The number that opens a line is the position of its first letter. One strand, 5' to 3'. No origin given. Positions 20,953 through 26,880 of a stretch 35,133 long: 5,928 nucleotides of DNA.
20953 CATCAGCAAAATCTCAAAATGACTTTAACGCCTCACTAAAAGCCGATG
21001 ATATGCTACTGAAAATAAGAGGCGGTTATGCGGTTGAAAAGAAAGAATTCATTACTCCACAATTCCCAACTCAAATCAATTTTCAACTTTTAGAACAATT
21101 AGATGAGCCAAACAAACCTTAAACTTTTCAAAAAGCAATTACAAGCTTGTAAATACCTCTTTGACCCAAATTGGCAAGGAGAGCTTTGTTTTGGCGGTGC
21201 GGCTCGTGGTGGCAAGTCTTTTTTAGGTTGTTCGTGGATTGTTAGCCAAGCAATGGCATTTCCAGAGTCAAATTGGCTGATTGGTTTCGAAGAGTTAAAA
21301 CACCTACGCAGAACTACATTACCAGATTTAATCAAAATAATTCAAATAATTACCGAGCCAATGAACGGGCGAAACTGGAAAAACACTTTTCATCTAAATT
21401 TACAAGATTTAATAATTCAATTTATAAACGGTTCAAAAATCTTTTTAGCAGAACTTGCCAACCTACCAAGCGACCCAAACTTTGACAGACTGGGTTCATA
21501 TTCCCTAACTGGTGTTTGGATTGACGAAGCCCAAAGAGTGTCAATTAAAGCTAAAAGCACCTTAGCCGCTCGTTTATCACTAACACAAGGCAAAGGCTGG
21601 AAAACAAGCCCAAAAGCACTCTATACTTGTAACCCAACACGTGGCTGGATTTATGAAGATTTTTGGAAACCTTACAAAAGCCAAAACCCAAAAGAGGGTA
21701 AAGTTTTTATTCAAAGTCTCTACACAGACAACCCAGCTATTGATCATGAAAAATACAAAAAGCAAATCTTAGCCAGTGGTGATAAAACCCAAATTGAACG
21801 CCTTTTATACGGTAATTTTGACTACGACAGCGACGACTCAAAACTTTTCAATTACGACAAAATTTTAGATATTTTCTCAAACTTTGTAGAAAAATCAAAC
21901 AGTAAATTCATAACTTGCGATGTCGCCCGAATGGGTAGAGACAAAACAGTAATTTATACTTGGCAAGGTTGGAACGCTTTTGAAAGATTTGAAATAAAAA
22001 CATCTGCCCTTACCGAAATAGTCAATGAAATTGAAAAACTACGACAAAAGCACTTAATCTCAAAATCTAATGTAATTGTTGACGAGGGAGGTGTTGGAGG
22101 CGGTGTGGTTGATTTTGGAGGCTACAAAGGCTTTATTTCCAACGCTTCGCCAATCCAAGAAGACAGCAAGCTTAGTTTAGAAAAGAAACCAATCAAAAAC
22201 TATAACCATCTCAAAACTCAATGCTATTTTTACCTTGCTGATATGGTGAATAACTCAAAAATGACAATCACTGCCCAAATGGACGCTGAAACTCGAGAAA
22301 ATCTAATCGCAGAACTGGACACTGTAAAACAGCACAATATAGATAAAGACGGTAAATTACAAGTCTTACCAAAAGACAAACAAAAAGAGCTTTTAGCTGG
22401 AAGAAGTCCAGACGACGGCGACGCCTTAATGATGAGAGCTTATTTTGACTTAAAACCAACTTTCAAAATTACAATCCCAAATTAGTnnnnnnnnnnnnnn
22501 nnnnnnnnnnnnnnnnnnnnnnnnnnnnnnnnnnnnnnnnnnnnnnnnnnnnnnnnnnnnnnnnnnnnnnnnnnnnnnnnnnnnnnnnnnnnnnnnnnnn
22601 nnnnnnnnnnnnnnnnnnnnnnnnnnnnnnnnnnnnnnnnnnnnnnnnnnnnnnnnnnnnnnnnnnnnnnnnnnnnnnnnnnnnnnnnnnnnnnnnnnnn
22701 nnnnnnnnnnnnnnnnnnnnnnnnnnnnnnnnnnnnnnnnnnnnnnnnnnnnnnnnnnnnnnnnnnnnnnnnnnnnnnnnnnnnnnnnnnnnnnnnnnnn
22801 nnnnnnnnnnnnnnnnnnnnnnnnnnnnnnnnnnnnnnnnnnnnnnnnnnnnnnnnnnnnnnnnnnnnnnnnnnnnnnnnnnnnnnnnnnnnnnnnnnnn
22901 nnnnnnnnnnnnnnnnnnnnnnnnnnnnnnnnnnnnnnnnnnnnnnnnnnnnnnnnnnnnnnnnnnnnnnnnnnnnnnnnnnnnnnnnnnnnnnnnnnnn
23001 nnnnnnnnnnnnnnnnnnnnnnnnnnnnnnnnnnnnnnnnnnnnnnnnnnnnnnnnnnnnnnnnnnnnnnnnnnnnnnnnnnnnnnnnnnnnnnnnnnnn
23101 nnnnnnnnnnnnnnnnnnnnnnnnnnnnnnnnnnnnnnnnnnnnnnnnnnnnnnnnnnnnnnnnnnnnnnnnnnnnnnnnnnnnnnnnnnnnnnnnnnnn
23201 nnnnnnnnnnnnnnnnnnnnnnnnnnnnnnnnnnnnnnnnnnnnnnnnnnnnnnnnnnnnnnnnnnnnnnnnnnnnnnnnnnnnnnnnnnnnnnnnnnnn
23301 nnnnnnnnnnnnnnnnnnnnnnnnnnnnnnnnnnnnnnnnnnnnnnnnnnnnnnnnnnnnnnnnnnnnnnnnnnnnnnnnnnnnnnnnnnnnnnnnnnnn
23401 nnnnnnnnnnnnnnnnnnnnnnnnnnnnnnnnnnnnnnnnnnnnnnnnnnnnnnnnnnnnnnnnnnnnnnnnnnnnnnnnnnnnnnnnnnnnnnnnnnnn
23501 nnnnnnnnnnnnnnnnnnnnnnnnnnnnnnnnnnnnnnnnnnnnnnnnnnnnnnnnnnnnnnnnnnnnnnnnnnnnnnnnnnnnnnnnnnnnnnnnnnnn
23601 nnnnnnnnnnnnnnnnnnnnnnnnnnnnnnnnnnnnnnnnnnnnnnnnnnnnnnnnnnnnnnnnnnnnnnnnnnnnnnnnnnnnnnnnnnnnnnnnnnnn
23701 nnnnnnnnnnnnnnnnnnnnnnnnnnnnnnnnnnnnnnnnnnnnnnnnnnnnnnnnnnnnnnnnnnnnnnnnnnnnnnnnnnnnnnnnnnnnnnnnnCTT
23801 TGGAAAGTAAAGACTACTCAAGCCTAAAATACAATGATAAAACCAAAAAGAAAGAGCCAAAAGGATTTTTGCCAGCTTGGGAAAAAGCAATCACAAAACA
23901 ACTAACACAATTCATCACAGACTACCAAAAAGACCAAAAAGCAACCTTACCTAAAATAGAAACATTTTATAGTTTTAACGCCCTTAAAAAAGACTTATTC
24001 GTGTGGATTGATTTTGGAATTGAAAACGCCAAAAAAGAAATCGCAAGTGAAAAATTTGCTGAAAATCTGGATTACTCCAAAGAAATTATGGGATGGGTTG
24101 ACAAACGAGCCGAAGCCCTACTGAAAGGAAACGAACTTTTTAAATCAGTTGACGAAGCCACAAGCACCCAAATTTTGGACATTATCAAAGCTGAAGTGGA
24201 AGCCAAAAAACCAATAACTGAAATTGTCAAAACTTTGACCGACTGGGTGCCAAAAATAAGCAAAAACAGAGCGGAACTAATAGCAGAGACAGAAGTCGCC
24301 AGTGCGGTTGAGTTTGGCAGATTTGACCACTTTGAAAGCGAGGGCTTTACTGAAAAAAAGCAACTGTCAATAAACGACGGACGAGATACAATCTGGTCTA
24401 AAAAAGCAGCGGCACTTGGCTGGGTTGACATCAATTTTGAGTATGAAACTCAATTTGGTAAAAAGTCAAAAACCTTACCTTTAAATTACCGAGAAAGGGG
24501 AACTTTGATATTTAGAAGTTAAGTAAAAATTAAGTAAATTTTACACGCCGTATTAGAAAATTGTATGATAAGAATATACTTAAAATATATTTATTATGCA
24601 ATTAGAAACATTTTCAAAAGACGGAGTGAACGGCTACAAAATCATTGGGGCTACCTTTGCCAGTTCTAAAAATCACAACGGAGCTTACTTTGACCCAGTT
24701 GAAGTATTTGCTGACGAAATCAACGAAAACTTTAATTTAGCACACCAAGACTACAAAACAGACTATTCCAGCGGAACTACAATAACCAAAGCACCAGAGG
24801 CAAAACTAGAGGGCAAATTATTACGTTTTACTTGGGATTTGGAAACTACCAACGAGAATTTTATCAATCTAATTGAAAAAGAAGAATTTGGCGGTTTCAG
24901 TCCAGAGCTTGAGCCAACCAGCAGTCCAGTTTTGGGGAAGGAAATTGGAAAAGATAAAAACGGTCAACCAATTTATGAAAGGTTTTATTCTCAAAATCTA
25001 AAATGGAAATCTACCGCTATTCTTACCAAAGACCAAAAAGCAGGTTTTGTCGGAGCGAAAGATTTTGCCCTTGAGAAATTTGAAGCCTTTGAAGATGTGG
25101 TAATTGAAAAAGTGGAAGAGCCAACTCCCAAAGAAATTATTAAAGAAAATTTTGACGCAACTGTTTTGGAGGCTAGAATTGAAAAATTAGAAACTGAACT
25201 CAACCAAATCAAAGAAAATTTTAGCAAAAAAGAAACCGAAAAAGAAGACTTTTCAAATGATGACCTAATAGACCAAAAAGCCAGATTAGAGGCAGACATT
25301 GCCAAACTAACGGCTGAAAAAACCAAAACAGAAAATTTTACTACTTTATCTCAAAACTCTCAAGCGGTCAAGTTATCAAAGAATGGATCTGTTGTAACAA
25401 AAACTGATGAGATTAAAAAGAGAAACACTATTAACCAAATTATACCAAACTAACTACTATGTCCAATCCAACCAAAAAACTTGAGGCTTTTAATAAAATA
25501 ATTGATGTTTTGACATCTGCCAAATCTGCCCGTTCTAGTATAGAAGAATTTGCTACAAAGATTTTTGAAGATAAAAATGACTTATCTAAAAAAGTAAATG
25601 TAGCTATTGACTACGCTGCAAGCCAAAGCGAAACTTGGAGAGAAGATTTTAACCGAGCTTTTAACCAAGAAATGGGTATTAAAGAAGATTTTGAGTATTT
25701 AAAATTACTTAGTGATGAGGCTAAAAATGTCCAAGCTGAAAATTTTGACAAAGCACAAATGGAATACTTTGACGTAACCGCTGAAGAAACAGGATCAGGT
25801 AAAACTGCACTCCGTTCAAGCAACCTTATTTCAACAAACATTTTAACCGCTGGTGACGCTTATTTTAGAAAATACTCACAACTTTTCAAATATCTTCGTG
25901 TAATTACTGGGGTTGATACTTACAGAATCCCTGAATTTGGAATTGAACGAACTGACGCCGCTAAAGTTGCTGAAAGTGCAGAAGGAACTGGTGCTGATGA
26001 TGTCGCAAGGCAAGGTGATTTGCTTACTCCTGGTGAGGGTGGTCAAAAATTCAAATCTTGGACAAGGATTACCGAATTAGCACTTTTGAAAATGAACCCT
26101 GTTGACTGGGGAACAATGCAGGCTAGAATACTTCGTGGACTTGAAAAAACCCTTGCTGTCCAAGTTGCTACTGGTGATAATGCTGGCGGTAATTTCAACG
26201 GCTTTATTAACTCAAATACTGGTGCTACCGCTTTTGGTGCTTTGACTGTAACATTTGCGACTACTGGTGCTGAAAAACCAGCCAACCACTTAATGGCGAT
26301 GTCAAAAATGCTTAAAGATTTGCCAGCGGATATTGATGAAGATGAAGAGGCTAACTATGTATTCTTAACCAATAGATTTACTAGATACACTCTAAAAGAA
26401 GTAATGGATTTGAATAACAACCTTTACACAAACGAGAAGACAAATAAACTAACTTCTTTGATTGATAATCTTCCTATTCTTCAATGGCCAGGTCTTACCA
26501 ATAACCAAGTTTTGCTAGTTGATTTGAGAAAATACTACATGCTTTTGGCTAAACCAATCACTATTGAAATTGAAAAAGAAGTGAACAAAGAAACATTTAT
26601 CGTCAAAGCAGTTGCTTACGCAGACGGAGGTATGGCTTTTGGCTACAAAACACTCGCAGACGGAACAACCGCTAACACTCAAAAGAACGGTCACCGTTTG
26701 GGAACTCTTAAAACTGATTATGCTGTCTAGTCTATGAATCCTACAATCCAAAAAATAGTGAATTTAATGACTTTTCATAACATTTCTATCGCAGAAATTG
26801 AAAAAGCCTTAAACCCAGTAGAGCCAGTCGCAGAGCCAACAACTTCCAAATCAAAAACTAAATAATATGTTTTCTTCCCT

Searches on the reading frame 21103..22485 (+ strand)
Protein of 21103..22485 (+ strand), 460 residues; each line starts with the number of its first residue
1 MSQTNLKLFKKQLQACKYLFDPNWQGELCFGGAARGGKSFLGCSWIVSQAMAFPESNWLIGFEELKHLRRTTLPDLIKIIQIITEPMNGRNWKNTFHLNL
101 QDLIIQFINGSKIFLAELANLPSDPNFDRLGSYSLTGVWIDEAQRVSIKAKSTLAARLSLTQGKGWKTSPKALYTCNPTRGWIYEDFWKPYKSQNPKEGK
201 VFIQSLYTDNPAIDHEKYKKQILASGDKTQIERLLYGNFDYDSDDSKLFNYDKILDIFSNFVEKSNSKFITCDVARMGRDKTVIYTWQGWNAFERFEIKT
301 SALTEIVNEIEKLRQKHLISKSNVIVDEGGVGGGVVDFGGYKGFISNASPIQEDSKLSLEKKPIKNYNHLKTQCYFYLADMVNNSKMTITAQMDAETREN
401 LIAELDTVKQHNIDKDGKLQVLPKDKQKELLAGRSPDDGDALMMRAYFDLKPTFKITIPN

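Call 8: search_protein_families(library=pfam, proteins=[window:21103-22485:+], max_evalue=0.01)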
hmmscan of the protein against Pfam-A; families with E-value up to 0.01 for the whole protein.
window:21103-22485:+ (460 aa): 2 families
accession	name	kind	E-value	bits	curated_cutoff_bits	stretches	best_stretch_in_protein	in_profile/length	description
PF03237.21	Terminase_6N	-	6e-10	39.6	22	1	29-254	1-213/215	Terminase large subunit, T4likevirus-type, N-terminal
PF04466.19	Terminase_3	-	7.4e-08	32.6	23.2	1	81-221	50-182/201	Phage terminase large subunit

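Call 21: find_related_loci(query=window:21103-22485:+, collection=viral_contigs, flank=10000)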
Query window:21103-22485:+ (460 aa) in viral_contigs; peptide patterns used: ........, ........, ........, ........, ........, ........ (x = any residue, [..] = any of these).
10 stretches matched a pattern; 6 encode a relative of the query (tblastn E <= 1e-3); 6 distinct loci.
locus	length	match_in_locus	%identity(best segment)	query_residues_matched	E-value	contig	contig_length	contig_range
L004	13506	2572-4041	59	1-459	2e-153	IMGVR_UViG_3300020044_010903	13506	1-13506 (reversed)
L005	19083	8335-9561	44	36-452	7e-101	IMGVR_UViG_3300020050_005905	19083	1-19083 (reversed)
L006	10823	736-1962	44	36-452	7e-101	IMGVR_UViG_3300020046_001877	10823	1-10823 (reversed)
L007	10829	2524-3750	44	36-452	7e-101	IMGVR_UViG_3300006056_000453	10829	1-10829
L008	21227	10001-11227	44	36-452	7e-101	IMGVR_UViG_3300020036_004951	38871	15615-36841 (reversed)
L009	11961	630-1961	41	1-452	2e-92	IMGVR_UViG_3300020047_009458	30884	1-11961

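Call 31: find_related_loci(query=A2, collection=genome_contigs, flank=10000)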
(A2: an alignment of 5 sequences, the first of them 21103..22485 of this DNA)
Query A2 (460 aa) in genome_contigs; peptide patterns used: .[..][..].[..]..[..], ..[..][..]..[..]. (x = any residue, [..] = any of these).
312 stretches matched a pattern; 185 encode a relative of the query (tblastn E <= 1e-3); the best 80 are kept; 80 distinct loci.
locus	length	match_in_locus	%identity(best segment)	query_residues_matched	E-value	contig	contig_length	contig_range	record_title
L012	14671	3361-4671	56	4-451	1e-165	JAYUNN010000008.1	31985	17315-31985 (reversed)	MAG: bacterium isolate GFS_9835 GFS_9835_7, whole genome shotgun sequence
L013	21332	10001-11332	40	4-458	6e-110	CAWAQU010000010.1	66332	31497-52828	MAG: uncultured bacterium isolate MFD02581.bin.2.13 genome assembly, contig: contig_40842, whole genome shotgun sequence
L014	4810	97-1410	44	5-452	3e-109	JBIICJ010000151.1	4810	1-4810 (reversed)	MAG: Micavibrio sp. isolate ME2000-07-17pf_3300043436_group1_bin85 Rohwer_bin1898_scaffold_18095_c1, whole genome shotgu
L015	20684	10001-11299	41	3-452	1e-102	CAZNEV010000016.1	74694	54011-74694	MAG TPA_asm: uncultured Maribellus sp. isolate binchicken_co277_37 genome assembly, contig: NODE_703_length_74694_cov_9.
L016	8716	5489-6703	43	38-458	3e-101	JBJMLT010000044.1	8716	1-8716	MAG: Flavisolibacter sp. isolate H1_18_all_fractions_metab_maxb_45_37_7 k255_594902, whole genome shotgun sequence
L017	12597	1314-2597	41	10-456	9e-100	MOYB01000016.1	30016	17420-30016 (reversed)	MAG: Candidatus Caenarcanum bioreactoricola isolate UASB_169 scaffold16, whole genome shotgun sequence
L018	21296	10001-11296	42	7-452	2e-99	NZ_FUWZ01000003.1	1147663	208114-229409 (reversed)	Chitinophaga eiseniae strain DSM 22224, whole genome shotgun sequence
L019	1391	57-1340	44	11-451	4e-107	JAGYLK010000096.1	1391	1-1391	Candidatus Gracilibacteria bacterium isolate M50B91 k51_193738_flag_1_multi_5.0000_len_1391, whole genome shotgun sequen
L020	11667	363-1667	43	1-452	7e-98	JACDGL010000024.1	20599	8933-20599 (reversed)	MAG: Taibaiella sp. isolate MGR_bin411 SD2908_NODE_1000_length_20599_cov_10.325615, whole genome shotgun sequence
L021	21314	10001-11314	41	3-453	2e-97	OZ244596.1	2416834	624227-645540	MAG: Thermomicrobiales bacterium isolate e81edb58-735b-408c-bc13-81ad34402d01 genome assembly, chromosome: 2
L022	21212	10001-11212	42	43-452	6e-97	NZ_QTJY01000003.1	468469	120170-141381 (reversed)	Larkinella soli strain MIMbqt9 contig3, whole genome shotgun sequence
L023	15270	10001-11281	40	1-450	2e-96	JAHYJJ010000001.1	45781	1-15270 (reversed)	MAG: Methanosarcinaceae archaeon isolate KA19 NODE_472_length_45810_cov_368.682902, whole genome shotgun sequence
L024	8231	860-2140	41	10-455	7e-96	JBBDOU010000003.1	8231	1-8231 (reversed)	MAG: Candidatus Paceibacterota bacterium isolate LejiaB_42_15 Lejia_B_11203_length_8231_cov_9, whole genome shotgun sequ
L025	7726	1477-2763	39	6-452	4e-95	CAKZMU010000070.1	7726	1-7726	MAG TPA_asm: uncultured Lacinutrix sp. isolate ERR2094167_bin.69_CONCOCT_v1.1_MAG genome assembly, contig: ERZ650161.634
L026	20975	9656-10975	41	5-454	2e-94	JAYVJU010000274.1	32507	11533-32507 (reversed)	MAG: Ferruginibacter sp. isolate GL53_Down_metabinner_17 GL53_Down_metabinner_17_273, whole genome shotgun sequence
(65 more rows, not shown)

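Call 70: search_dna_similar(query=window:21103-22485:+, collection=phages, mode=protein, max_rows=15)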
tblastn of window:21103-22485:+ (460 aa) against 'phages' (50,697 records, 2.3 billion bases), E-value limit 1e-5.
Records with a match: 17; places in all: 17; records where one place covers at least 80% of the query: 12.
Best place of each record, by identity: <60% 17.
By first word of the organism name: Polaribacter 4; Bacteroides 3; Bacteriophage 3; Flavobacterium 2; Cellulophaga 2; Leptospira 2; Acaryochloris 1.
By host as written in the record: - 7; Flavobacterium sp. 2; Cellulophaga baltica #10 2; Bacteroides salyersiae BG8 2; Bacteroides caecimuris 1; frog 1; Didelphis marsupialis 1; Acaryochloris marina strain MBIC11017 1.
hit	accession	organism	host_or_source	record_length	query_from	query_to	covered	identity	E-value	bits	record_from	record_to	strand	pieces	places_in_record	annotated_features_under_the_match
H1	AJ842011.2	Flavobacterium phage 11b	Flavobacterium sp.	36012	2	454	98%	40.4%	8e-77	266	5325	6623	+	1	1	terminase large subunit | Terminase_3; Region: Phage terminase large subunit | terminase small subunit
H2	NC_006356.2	Flavobacterium phage 11b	Flavobacterium sp.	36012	2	454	98%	40.4%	8e-77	266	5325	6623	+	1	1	terminase large subunit | Terminase_3; Region: Phage terminase large subunit | terminase small subunit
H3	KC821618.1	Cellulophaga phage phi10:1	Cellulophaga baltica #10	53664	6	454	98%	40.0%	1e-68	243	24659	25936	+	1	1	terminase large subunit | hypothetical protein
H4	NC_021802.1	Cellulophaga phage phi10:1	Cellulophaga baltica #10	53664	6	454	98%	40.0%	1e-68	243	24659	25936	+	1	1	terminase large subunit | hypothetical protein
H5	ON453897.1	Bacteroides phage Versailles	Bacteroides caecimuris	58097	10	449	96%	35.7%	4e-60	218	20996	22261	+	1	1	terminase large subunit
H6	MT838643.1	Bacteriophage sp.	human fecal samples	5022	5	453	98%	33.8%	2e-64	230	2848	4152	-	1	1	record has no annotation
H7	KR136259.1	Polaribacter phage P12002L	seawater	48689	10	458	98%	33.3%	4e-50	189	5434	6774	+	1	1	terminase large subunit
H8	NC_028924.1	Polaribacter phage P12002L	seawater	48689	10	458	98%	33.3%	4e-50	189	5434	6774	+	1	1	terminase large subunit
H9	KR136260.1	Polaribacter phage P12002S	seawater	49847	10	458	98%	33.3%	4e-50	189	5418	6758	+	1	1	terminase large subunit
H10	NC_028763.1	Polaribacter phage P12002S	seawater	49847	10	458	98%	33.3%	4e-50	189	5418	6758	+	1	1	terminase large subunit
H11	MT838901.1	Bacteriophage sp.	human fecal samples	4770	38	455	91%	32.0%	6e-50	188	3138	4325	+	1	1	record has no annotation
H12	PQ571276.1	Bacteroides phage BS-TP3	Bacteroides salyersiae BG8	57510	38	455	91%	32.0%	8e-50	188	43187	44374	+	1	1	terminase large subunit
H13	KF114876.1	Leptospira phage vB_LalZ_80412-LE1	frog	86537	1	239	52%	30.4%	6e-13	77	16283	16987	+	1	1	phage terminase large subunit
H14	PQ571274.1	Bacteroides phage BS-TP1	Bacteroides salyersiae BG8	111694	28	285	56%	27.3%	1e-19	98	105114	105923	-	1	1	terminase large subunit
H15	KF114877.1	Leptospira phage vB_LnoZ_CZ214-LE1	Didelphis marsupialis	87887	27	255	50%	30.0%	5e-12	74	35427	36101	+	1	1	terminase, large subunit, PBSX family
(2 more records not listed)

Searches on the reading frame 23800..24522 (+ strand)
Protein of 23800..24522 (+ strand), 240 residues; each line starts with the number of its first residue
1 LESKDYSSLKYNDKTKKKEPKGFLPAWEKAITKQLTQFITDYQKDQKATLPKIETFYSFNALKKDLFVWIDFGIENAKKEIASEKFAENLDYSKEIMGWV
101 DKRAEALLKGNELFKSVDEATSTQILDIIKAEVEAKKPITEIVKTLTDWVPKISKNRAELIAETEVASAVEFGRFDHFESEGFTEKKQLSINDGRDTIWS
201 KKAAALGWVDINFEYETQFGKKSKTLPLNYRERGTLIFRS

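Call 25: search_protein_families(library=phrogs, proteins=[window:23800-24522:+], max_evalue=0.001)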
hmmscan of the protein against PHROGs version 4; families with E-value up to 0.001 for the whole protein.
window:23800-24522:+ (240 aa): 4 families
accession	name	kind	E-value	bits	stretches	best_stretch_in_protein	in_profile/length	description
phrog_2662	-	head and packaging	4.7e-10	39.7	1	65-187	536-653/717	portal protein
phrog_2468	-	head and packaging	1.1e-09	39.2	1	107-215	134-242/303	head morphogenesis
phrog_6577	-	unknown function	9.6e-07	28.4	1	95-195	87-189/1066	-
phrog_595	-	head and packaging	0.00017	22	1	29-194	129-258/513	head maturation protease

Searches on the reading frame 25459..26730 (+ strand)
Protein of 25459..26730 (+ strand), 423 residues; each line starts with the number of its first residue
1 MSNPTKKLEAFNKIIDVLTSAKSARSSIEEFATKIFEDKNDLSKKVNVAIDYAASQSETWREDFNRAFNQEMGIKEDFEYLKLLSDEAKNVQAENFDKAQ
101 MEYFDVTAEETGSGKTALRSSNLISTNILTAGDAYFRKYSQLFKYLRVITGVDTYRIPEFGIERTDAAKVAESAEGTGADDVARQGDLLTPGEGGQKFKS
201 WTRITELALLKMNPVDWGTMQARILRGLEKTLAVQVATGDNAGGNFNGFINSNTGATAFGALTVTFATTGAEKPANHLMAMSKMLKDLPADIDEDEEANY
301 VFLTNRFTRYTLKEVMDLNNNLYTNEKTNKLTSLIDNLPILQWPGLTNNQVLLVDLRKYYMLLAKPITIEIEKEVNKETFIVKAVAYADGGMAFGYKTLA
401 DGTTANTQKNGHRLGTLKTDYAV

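Call 25: search_protein_families(library=phrogs, proteins=[window:25459-26730:+], max_evalue=0.001)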
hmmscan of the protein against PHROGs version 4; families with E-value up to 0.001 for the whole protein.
window:25459-26730:+ (423 aa): 0 families

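Call 71: search_dna_similar(query=window:25459-26730:+, collection=phages, mode=protein, max_rows=15)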
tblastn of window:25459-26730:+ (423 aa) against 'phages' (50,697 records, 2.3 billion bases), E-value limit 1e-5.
No match.
